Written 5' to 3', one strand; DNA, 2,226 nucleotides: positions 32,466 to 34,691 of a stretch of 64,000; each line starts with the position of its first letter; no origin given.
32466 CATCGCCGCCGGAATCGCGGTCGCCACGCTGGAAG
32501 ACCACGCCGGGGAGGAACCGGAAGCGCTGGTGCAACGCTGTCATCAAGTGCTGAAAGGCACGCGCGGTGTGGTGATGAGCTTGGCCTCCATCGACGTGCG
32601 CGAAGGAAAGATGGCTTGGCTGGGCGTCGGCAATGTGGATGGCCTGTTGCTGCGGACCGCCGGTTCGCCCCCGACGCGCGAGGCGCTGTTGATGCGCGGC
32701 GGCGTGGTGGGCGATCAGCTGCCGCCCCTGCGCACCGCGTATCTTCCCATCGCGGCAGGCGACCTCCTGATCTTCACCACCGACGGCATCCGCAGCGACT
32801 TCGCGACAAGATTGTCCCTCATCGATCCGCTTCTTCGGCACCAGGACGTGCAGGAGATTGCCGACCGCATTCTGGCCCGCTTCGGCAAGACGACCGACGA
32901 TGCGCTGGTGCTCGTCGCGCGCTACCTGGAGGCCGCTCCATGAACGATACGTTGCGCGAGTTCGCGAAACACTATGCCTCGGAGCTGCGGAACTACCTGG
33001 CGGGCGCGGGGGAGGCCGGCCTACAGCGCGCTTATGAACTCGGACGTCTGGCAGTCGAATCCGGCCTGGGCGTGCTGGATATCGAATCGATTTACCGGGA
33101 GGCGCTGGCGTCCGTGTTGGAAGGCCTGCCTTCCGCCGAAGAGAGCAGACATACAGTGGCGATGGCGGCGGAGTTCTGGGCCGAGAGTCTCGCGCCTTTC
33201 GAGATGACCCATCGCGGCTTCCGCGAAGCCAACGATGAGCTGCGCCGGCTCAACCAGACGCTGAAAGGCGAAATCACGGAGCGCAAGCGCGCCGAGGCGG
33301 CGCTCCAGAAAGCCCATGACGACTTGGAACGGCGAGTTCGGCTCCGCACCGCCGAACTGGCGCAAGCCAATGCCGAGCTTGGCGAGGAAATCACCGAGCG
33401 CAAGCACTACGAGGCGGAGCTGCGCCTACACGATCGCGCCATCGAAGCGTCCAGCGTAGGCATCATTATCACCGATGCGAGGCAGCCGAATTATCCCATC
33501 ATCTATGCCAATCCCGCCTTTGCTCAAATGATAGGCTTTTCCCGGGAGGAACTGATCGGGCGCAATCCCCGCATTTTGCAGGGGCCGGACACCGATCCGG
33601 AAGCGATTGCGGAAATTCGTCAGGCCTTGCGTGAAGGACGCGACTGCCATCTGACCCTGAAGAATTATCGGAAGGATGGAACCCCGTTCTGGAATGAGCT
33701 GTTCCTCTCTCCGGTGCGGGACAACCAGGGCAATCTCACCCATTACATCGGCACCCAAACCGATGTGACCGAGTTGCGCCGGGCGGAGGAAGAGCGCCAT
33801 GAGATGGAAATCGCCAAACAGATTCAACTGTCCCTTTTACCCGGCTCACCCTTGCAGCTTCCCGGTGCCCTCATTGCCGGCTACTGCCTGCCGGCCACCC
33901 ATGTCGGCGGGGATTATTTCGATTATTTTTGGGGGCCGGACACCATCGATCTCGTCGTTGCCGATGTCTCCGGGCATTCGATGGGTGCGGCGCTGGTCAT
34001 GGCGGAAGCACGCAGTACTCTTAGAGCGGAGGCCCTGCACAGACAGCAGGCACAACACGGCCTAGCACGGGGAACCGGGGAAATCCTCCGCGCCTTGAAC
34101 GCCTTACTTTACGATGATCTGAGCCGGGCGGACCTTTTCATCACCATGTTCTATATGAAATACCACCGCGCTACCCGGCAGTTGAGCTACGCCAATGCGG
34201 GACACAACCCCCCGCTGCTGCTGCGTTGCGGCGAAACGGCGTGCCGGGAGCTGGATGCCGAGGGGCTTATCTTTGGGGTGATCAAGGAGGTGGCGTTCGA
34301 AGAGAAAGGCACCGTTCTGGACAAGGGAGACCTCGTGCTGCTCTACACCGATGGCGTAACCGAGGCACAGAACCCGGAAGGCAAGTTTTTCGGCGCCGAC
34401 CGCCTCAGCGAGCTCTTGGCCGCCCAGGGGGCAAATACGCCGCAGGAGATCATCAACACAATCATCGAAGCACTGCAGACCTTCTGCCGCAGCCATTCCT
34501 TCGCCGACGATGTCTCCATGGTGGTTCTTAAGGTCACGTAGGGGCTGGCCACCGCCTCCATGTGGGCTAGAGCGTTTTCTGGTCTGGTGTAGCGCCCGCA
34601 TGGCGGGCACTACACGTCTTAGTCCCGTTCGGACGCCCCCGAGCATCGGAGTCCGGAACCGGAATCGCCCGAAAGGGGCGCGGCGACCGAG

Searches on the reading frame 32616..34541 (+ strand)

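Call 97: search_protein_families(library=pfam, proteins=[window:32616-34541:+], max_evalue=0.00001)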
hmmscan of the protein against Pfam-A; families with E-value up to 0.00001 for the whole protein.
window:32616-34541:+ (641 aa): 6 families
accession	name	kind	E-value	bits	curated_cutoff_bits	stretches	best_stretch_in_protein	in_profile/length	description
PF07228.17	SpoIIE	-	6.2e-51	173.5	25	1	442-640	3-191/192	Stage II sporulation protein E (SpoIIE)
PF13426.13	PAS_9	-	2.5e-26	92.4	27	1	281-386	2-103/103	PAS domain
PF00989.32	PAS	-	2.7e-16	60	22.6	1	273-384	4-113/113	PAS fold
PF08448.16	PAS_4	-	3.5e-13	50.2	23.1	1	277-389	2-110/110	PAS fold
PF08447.18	PAS_3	-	3.8e-11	43.5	25.6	1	295-380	1-88/89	PAS fold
PF13188.13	PAS_8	-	2.7e-08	33.8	21.8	1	274-329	5-55/65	PAS domain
